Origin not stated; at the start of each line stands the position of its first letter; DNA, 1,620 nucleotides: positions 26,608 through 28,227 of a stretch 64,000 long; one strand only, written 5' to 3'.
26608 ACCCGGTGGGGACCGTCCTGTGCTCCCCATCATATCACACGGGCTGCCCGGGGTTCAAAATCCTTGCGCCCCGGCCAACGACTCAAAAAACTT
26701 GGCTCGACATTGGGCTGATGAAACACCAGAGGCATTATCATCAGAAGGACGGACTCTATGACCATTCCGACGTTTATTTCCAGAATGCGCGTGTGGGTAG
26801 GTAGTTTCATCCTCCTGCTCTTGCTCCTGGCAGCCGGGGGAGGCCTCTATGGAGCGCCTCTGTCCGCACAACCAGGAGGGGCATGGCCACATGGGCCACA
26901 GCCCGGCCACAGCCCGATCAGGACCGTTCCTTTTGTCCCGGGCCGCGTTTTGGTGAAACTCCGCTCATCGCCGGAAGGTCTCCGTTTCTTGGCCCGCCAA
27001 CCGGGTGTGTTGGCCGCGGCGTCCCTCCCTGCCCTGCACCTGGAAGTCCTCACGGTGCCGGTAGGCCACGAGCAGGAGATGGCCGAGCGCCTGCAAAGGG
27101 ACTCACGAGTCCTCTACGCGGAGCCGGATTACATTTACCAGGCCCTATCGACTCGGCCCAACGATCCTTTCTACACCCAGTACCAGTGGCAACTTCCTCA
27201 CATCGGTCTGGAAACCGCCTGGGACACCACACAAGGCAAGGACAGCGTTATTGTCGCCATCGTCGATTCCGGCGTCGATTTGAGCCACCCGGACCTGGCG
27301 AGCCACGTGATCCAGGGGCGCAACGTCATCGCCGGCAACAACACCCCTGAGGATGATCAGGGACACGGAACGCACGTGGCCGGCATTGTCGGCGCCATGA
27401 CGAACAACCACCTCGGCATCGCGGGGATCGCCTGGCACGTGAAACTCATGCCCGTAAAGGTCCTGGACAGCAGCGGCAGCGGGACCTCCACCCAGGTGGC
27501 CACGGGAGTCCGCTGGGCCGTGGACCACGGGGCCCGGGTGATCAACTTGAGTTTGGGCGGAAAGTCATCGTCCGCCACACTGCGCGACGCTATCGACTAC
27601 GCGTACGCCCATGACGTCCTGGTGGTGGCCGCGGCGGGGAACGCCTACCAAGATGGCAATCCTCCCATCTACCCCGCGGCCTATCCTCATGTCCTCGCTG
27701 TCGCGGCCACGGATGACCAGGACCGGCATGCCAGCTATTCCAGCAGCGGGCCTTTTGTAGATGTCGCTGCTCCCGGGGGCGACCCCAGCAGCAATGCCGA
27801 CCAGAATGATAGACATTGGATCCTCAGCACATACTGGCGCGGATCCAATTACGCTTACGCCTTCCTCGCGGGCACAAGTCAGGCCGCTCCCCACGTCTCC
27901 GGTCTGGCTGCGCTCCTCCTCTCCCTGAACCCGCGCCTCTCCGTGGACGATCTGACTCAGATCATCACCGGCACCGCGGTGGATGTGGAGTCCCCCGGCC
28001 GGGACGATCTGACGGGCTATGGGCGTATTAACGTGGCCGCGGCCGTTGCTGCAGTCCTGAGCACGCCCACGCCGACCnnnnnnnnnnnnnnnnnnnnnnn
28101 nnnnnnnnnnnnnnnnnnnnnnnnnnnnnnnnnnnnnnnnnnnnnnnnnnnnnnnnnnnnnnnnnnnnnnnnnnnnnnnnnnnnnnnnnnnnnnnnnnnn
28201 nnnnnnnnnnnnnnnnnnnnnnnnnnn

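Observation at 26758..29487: S8 subtilase fused through an ~85-aa Thr/Pro linker to a seven-repeat V-W-x-D-x-R / DIY propeller-like domain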

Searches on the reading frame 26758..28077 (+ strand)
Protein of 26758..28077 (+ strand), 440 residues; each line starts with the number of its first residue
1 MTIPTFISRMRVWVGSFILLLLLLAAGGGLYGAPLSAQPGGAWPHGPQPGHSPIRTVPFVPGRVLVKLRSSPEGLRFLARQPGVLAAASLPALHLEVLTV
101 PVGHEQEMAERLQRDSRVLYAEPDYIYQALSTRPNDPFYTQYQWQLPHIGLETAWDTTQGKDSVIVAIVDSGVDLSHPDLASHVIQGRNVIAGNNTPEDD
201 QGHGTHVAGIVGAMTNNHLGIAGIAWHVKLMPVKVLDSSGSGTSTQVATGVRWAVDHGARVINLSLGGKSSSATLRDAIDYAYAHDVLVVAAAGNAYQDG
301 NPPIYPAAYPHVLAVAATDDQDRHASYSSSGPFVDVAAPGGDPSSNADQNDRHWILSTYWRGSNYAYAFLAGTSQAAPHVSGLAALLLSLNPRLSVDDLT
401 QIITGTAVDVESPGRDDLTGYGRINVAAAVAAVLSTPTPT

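Call 59: search_solved_structures(query=window:26758-28077:+, max_evalue=1e-20)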
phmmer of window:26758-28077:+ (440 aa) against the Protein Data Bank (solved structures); distinct sequences matched with E-value up to 1e-20: 119 (the best 60 are shown).
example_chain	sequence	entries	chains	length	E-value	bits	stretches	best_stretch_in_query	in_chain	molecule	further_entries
1tec_E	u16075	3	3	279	6e-58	200.1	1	134-429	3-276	THERMITASE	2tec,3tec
1thm_A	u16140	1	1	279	9.4e-57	196.2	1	134-429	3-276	THERMITASE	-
1dbi_A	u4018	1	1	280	2.8e-56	194.7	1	134-430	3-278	AK.1 SERINE PROTEASE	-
9rk9_B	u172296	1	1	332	8.4e-56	193.1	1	133-391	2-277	Subtilisin-like serine protease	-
3qtl_A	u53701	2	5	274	8.7e-48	166.6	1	163-429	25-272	Subtilisin-like serin protease | KerA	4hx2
4gi3_A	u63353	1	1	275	9.6e-48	166.5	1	163-429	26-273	KerA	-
1scn_E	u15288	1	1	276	2.2e-47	165.3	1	163-431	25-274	SUBTILISIN CARLSBERG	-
1af4_A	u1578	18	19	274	3.2e-47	164.8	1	163-429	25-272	SUBTILISIN CARLSBERG | SUBTILISIN CARLSBERG, TYPE VIII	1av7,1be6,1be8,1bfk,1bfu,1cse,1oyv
1c3l_A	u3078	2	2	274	3.4e-47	164.7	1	163-429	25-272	SUBTILISIN-CARLSBERG | Subtilisin Carlsberg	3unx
1yu6_A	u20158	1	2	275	3.5e-47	164.6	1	163-429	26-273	Subtilisin Carlsberg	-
1sel_A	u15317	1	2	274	1.1e-46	163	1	163-429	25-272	SELENOSUBTILISIN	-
1avt_A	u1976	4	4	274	1.1e-46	163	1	163-429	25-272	SUBTILISIN CARLSBERG, TYPE VIII | KerA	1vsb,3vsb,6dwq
1bh6_A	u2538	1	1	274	1.8e-45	159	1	163-429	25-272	SUBTILISIN DY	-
1a2q_A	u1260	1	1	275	1.7e-44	155.8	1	163-429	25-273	SUBTILISIN BPN'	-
1aqn_A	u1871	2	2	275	2.7e-44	155.1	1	163-429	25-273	SUBTILISIN 8324 | SUBTILISIN BPN'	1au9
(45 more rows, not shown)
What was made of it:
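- On Peptidase S8 (subtilases), thermitase subgroup: Thermitase 1TEC at E 6e-58 (call 59).
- Thermitase at E 6e-58 (call 59).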
